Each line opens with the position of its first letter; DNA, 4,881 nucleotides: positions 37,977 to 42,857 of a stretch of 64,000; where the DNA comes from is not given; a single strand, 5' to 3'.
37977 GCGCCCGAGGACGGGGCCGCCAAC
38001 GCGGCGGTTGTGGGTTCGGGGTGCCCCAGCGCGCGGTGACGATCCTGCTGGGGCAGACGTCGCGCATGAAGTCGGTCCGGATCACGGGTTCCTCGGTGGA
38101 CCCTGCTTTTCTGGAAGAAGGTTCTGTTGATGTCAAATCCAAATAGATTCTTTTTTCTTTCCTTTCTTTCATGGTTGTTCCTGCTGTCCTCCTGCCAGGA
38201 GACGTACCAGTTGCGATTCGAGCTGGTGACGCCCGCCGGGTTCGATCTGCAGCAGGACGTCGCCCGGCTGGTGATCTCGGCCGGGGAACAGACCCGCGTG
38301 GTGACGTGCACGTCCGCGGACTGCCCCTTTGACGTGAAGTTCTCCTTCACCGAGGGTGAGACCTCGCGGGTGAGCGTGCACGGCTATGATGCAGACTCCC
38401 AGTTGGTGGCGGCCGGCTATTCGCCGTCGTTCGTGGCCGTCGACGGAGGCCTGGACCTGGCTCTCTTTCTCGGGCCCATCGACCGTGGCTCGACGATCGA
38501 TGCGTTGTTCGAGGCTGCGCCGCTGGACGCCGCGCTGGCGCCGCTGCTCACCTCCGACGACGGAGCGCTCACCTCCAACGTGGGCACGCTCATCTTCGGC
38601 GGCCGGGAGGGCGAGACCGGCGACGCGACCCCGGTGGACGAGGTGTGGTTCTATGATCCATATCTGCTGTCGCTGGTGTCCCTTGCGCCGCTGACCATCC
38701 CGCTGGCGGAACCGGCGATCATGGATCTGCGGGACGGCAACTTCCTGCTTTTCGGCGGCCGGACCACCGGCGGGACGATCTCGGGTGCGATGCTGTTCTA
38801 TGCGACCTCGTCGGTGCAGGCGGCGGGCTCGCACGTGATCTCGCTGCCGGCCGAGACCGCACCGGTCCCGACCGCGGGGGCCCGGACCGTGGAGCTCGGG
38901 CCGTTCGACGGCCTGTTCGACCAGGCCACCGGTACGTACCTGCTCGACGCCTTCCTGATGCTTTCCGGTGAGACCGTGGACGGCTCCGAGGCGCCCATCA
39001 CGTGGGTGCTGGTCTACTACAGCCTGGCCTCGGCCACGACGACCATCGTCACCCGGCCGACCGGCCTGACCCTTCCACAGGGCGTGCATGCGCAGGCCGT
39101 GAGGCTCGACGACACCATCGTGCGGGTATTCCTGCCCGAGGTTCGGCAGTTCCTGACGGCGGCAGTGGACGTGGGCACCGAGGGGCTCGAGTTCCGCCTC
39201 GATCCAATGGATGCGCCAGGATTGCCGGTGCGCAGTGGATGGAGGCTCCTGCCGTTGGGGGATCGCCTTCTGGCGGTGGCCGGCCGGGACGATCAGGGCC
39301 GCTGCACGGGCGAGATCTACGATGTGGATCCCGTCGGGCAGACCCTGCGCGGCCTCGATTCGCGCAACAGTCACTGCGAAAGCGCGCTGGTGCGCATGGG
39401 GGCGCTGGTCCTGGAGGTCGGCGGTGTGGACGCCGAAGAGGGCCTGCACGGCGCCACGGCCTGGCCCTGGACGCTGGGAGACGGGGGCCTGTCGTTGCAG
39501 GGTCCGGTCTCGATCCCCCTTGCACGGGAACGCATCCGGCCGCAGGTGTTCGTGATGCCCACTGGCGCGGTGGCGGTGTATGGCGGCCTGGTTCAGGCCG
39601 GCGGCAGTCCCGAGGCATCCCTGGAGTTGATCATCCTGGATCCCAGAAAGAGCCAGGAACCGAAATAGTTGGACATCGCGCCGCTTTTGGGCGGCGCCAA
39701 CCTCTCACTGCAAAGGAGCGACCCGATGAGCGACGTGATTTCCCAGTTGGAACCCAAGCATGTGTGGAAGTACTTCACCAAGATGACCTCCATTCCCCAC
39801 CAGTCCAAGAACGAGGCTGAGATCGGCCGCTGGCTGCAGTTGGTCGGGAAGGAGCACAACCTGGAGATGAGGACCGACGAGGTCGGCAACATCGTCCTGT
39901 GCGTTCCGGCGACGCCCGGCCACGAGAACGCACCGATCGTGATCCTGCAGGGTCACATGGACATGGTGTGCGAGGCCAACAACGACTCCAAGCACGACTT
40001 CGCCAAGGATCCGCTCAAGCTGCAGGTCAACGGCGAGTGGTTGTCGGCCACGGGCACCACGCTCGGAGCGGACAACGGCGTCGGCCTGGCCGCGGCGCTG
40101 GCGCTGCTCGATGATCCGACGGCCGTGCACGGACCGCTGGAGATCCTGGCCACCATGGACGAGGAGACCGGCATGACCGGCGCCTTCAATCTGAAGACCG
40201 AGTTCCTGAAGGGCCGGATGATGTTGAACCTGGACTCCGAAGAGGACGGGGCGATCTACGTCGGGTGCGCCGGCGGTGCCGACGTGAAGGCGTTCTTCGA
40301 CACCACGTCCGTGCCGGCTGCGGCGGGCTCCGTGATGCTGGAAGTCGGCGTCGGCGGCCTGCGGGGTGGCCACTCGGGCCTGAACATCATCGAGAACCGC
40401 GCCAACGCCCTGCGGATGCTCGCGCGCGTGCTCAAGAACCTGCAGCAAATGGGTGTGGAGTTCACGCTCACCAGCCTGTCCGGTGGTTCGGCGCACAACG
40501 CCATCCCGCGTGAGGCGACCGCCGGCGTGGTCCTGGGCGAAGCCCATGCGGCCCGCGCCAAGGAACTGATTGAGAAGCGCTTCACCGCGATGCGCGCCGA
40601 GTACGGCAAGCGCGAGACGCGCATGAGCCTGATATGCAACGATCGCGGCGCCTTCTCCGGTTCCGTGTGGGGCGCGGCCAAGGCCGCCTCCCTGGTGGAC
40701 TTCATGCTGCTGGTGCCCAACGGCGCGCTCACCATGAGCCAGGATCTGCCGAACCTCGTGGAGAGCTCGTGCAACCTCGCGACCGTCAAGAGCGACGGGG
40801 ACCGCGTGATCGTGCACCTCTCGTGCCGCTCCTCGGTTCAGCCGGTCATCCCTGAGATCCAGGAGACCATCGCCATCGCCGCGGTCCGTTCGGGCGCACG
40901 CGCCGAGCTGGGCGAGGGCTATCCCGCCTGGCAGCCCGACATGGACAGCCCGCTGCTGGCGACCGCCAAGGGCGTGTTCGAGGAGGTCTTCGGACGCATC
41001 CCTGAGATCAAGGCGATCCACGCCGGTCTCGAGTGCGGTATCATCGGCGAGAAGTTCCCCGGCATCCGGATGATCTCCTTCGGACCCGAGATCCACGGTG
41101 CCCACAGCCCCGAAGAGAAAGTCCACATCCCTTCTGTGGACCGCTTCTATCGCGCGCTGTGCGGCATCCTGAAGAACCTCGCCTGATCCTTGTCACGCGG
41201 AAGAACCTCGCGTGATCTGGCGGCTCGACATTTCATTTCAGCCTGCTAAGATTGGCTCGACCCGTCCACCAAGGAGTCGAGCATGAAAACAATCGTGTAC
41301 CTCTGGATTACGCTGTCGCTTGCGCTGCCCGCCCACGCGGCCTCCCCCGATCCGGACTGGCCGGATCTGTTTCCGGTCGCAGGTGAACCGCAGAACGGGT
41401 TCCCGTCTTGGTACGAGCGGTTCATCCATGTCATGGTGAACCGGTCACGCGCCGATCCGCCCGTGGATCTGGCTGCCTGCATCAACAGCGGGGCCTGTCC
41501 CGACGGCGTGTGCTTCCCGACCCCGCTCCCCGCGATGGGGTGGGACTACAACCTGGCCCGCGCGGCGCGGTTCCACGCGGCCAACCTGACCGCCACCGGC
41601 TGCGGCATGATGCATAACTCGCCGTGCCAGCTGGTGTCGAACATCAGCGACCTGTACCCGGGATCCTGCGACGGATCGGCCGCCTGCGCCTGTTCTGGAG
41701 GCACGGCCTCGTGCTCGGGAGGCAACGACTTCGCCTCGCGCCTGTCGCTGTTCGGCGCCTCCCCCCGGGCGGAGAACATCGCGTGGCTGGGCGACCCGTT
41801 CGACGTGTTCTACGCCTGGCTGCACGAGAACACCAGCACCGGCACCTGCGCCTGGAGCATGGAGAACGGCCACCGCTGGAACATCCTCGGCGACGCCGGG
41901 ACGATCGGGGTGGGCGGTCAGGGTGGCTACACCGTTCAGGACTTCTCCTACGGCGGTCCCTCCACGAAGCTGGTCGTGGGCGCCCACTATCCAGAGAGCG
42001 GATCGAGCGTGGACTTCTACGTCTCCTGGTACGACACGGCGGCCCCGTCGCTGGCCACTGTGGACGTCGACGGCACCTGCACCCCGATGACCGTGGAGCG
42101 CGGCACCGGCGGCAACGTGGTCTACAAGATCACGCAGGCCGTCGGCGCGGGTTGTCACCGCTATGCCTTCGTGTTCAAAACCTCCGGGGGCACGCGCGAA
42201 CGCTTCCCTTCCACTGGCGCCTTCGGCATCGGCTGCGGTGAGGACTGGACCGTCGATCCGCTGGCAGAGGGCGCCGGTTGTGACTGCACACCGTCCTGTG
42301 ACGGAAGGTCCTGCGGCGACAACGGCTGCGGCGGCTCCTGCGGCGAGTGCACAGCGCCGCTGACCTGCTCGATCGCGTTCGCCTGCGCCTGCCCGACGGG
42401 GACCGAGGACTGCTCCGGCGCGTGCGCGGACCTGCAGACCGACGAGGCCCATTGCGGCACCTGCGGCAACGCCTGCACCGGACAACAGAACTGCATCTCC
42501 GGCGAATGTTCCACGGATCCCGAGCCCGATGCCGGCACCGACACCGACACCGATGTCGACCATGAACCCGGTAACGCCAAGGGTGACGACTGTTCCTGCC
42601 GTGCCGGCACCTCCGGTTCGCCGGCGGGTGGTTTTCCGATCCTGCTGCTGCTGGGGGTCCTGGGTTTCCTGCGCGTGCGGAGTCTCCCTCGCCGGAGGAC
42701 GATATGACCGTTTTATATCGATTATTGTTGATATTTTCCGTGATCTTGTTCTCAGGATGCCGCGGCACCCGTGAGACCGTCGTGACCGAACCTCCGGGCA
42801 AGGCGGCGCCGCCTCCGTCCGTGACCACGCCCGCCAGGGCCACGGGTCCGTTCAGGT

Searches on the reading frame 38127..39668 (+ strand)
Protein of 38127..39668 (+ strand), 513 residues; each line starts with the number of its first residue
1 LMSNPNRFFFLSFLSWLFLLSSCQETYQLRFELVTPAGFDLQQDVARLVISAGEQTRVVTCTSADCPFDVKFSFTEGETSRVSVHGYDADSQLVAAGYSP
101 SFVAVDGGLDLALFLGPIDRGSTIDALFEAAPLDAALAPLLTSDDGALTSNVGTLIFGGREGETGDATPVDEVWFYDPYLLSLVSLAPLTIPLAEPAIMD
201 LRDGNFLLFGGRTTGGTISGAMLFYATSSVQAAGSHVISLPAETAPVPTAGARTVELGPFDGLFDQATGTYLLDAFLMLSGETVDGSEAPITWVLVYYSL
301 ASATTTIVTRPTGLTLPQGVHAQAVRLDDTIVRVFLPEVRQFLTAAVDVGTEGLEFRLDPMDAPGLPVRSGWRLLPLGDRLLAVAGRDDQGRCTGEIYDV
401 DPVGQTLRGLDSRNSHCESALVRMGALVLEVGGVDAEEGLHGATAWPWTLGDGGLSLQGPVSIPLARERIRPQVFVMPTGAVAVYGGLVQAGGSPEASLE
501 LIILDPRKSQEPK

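Call 11: search_protein_families(library=pfam, proteins=[window:38127-39668:+], max_evalue=0.001)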
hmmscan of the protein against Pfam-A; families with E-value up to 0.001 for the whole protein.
window:38127-39668:+ (513 aa): 1 family
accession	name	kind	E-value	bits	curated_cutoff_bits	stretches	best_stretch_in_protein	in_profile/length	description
PF13418.12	Kelch_4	-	0.00052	20.3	21.6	0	201-228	10-37/49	Galactose oxidase, central domain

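Call 18: search_protein_families(library=ncbifam, proteins=[window:38127-39668:+], max_evalue=0.001)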
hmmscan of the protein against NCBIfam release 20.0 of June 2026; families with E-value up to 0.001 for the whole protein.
window:38127-39668:+ (513 aa): 0 families

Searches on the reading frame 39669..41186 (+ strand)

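Call 11: search_protein_families(library=pfam, proteins=[window:39669-41186:+], max_evalue=0.001)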
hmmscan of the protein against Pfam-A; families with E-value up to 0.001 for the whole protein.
window:39669-41186:+ (505 aa): 2 families
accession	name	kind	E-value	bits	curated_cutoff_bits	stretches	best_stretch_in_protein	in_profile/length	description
PF01546.33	Peptidase_M20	-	8e-17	62.3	24.6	1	92-502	1-205/206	Peptidase family M20/M25/M40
PF07687.19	M20_dimer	-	8.3e-09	35.8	21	1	228-314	3-105/107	Peptidase dimerisation domain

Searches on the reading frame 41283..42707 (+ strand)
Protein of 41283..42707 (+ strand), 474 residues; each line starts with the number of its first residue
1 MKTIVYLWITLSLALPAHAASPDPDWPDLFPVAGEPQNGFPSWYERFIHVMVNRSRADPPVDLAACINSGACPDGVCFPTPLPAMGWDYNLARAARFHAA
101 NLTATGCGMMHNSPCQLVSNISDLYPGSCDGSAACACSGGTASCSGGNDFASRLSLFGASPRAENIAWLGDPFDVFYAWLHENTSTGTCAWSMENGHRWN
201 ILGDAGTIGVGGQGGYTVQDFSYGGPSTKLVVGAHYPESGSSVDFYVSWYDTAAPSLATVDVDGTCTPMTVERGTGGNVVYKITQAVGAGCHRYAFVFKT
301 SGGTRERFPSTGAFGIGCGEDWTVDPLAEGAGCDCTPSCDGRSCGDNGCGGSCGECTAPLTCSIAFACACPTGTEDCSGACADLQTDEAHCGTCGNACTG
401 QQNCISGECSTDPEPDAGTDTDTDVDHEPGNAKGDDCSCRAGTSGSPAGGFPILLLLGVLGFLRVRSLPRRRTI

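Call 11: search_protein_families(library=pfam, proteins=[window:41283-42707:+], max_evalue=0.001)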
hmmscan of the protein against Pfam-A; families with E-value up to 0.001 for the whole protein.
window:41283-42707:+ (474 aa): 0 families

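Call 18: search_protein_families(library=ncbifam, proteins=[window:41283-42707:+], max_evalue=0.001)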
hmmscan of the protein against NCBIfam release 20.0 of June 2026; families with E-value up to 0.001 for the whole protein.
window:41283-42707:+ (474 aa): 1 family
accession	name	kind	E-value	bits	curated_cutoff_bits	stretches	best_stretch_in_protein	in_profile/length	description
NF041328.1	C_rich_MXAN6577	subfamily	1.9e-06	27.8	100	1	317-413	13-105/145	MXAN_6577-like cysteine-rich protein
